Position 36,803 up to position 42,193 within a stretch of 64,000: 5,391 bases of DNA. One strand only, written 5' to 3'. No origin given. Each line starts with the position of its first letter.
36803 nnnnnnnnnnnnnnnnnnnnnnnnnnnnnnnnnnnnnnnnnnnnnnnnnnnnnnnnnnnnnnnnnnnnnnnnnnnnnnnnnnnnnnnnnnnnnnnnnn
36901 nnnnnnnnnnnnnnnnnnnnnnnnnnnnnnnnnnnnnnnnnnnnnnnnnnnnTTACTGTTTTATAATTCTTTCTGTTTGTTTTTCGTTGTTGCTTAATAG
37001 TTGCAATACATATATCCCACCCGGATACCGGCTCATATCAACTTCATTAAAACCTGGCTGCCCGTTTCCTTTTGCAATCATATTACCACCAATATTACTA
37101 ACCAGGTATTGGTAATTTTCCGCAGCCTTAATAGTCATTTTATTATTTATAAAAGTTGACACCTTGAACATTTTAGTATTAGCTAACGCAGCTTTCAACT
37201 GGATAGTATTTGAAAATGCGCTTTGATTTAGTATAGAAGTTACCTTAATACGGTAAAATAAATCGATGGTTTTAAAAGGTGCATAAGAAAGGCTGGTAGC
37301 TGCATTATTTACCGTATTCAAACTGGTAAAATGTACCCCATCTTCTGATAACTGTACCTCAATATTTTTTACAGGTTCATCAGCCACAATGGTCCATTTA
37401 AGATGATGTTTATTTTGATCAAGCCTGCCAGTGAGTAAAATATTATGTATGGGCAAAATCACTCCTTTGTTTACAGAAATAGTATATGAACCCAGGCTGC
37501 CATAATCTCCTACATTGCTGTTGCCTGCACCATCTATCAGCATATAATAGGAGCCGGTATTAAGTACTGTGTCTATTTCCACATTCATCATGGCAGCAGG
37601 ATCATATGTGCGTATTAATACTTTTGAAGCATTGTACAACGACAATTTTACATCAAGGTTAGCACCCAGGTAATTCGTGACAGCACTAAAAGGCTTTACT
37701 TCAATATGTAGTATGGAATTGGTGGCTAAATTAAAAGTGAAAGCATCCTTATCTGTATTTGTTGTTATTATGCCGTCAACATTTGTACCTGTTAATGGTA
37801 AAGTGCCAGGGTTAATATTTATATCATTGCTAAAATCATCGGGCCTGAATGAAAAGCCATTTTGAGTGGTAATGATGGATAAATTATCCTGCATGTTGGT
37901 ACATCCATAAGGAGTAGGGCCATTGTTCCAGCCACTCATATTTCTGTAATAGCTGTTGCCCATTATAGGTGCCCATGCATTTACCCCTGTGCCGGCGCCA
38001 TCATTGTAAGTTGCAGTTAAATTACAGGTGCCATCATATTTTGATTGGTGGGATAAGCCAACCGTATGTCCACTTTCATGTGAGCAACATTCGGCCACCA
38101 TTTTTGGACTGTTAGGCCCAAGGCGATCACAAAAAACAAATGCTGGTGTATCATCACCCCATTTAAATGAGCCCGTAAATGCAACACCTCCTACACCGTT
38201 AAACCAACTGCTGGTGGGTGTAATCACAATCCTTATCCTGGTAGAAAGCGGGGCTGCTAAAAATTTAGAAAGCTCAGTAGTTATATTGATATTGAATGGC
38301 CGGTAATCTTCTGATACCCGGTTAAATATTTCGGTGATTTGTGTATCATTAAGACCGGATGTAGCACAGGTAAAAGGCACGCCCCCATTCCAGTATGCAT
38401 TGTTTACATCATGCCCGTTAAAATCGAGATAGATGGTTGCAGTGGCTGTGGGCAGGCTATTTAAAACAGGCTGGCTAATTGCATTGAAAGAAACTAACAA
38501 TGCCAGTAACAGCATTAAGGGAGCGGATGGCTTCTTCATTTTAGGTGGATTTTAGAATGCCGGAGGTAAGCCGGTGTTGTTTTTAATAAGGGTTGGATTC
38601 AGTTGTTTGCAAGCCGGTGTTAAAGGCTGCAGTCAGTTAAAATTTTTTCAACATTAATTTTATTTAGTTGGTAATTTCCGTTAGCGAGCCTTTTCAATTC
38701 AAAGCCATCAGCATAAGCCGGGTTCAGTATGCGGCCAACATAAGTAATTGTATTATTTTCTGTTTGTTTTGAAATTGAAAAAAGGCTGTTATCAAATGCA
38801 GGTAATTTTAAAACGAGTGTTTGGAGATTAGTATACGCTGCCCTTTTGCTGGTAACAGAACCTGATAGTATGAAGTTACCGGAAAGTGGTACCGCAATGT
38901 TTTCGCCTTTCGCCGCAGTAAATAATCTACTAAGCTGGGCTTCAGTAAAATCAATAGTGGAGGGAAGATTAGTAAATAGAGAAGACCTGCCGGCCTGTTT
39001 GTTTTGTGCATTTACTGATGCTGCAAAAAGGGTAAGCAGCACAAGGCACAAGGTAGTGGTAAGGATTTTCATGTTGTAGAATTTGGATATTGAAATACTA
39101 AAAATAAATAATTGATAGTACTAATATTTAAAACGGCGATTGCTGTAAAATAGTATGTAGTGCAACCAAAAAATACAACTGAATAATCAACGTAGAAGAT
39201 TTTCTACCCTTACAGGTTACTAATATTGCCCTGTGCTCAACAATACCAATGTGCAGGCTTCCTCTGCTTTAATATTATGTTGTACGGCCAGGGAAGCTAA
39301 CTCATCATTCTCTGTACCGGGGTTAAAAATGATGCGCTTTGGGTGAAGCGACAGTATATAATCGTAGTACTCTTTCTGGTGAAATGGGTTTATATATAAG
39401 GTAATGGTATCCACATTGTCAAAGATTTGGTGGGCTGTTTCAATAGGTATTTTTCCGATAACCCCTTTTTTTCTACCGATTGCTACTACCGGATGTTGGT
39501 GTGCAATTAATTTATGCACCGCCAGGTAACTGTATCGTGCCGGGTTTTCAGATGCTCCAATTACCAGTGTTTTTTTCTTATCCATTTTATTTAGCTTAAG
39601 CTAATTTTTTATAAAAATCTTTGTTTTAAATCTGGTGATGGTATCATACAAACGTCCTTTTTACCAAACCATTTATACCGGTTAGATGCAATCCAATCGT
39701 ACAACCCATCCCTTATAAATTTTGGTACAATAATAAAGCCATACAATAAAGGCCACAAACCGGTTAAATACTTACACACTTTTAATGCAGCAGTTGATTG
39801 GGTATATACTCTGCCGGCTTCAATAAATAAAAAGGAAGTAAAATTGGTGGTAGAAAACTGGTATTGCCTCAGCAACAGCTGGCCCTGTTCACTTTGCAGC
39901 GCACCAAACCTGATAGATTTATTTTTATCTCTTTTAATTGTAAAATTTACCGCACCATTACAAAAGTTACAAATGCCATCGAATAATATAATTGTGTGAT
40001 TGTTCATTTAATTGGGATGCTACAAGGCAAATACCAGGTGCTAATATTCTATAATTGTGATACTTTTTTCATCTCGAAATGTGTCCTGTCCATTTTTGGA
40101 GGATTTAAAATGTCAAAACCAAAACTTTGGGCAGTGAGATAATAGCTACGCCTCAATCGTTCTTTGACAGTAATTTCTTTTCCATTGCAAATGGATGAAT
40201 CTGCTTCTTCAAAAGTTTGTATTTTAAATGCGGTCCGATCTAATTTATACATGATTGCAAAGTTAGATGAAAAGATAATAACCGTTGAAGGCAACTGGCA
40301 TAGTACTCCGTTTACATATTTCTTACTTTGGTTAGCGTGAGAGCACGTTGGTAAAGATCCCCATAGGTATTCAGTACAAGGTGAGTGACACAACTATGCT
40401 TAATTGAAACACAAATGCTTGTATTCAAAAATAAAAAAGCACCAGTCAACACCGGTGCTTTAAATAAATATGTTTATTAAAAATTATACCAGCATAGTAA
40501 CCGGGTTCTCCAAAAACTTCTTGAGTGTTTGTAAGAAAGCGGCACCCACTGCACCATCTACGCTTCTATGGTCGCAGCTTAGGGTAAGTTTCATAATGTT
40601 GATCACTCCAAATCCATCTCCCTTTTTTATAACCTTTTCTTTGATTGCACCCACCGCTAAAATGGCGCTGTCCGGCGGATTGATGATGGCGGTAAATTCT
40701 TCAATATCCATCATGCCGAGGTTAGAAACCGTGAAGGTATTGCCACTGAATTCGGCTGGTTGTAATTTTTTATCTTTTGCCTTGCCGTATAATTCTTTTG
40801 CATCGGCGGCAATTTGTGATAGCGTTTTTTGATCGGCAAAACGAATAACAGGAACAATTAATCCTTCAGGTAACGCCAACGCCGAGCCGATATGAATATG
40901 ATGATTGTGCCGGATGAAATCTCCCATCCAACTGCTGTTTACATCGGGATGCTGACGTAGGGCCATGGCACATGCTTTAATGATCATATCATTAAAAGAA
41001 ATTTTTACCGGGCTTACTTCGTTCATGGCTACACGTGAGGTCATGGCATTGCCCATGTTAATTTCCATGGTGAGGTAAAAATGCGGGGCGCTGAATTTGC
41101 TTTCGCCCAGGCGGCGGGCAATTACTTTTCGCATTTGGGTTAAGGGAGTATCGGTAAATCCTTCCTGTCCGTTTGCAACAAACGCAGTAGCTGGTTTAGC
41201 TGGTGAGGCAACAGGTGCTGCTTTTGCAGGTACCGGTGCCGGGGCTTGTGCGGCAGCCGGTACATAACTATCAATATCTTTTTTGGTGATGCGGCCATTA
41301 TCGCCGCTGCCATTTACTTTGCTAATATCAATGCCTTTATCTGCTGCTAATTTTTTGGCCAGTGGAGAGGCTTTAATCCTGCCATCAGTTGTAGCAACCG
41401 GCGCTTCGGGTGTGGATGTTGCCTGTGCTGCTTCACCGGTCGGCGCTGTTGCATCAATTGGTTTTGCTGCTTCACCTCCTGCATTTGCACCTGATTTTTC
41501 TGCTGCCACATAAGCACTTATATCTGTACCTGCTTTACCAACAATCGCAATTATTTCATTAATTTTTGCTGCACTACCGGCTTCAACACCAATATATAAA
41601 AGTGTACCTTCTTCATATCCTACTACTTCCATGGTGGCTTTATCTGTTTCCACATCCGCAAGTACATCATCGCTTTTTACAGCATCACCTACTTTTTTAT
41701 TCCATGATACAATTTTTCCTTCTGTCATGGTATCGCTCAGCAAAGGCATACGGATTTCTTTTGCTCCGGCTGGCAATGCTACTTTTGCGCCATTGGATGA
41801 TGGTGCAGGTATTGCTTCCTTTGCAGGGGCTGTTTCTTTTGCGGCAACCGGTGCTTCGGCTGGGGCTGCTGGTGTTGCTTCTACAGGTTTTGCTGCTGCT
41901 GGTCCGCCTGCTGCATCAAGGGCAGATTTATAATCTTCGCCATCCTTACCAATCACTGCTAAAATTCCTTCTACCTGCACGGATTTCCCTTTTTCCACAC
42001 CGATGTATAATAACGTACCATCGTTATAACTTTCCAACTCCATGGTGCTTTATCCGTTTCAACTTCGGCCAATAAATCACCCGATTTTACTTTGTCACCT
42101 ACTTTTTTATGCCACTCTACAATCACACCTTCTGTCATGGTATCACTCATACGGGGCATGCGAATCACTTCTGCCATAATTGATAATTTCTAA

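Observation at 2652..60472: Dense 18-copy intergenic REP-like family with a covarying dyad and a hairpin, possibly an HUH-recognised element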

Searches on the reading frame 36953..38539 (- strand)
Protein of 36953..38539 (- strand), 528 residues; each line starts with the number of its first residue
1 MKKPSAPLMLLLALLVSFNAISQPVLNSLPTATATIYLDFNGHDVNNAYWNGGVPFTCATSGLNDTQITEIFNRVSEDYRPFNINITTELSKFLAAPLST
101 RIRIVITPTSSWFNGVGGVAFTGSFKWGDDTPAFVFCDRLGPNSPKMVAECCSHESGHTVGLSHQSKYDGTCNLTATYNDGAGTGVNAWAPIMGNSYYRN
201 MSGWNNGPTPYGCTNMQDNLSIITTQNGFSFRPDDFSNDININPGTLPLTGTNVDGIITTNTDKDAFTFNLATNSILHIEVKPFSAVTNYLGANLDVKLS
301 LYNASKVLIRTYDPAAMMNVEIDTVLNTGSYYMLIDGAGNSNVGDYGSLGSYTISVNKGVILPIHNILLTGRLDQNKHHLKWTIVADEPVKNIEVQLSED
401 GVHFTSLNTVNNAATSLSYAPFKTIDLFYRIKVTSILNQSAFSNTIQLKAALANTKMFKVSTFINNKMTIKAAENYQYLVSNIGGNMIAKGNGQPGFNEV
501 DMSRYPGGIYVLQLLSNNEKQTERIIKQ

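Call 9: search_protein_families(library=pfam, proteins=[window:36953-38539:-])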
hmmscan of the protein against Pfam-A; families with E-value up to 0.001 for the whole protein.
window:36953-38539:- (528 aa): 2 families
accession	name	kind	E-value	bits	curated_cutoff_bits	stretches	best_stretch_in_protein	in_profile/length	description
PF18962.6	Por_Secre_tail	-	0.00026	21.7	27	1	465-526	7-74/75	Secretion system C-terminal sorting domain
PF13583.11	Reprolysin_4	-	0.00097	19.3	22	0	152-194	139-180/203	Metallo-peptidase family M12B Reprolysin-like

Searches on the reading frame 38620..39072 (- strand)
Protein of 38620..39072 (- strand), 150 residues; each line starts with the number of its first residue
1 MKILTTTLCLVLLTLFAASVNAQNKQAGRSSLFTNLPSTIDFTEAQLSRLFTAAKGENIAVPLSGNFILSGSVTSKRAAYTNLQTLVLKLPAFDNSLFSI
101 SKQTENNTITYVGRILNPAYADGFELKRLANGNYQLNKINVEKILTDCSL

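Call 26: search_protein_families(library=pfam, proteins=[window:38620-39072:-])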
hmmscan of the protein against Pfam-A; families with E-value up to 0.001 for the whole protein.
window:38620-39072:- (150 aa): 0 families

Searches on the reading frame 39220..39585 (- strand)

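Call 26: search_protein_families(library=pfam, proteins=[window:39220-39585:-])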
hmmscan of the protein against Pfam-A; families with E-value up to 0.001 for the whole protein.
window:39220-39585:- (121 aa): 1 family
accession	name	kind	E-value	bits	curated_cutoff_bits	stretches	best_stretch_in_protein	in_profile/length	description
PF13380.12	CoA_binding_2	-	1.3e-21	77.7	22.8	1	4-115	1-114/116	CoA binding domain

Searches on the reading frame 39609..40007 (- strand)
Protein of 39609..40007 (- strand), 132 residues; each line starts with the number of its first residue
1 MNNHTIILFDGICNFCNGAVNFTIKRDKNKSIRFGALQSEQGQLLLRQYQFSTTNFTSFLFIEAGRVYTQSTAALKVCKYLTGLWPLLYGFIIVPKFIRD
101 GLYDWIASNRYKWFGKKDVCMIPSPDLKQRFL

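Call 26: search_protein_families(library=pfam, proteins=[window:39609-40007:-])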
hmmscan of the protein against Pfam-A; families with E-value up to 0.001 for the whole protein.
window:39609-40007:- (132 aa): 1 family
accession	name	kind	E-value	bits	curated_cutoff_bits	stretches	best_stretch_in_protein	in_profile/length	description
PF04134.17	DCC1-like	-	1.6e-31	110.3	27.8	1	7-116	1-113/113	DCC1-like thiol-disulfide oxidoreductase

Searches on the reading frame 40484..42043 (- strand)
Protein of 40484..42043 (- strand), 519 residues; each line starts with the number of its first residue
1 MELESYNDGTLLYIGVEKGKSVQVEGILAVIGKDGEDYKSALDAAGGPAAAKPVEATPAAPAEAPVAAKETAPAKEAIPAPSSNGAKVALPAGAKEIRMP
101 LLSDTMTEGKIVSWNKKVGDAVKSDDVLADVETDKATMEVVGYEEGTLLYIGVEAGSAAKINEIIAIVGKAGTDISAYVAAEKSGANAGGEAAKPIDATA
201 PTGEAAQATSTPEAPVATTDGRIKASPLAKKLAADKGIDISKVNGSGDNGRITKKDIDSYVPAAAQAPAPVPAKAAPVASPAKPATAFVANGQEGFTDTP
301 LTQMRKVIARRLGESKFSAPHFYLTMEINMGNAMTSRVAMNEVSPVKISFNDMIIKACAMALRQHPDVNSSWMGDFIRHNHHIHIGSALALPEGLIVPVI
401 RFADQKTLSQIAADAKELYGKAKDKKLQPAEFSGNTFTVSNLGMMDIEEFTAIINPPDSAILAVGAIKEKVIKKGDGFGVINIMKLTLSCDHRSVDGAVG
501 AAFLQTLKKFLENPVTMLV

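Call 25: search_protein_families(library=pfam, proteins=[window:40484-42043:-])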
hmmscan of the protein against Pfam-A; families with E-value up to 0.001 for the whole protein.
window:40484-42043:- (519 aa): 3 families
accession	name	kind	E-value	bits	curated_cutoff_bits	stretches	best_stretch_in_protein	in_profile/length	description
PF00198.28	2-oxoacid_dh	-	1.1e-80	270.8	23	1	295-518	3-231/232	2-oxoacid dehydrogenases acyltransferase (catalytic domain)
PF00364.28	Biotin_lipoyl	-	1.6e-18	66.8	22.1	1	95-167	1-72/73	Biotin-requiring enzyme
PF02817.22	E3_binding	-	5.4e-16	58.9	23.7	1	223-257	1-35/36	e3 binding domain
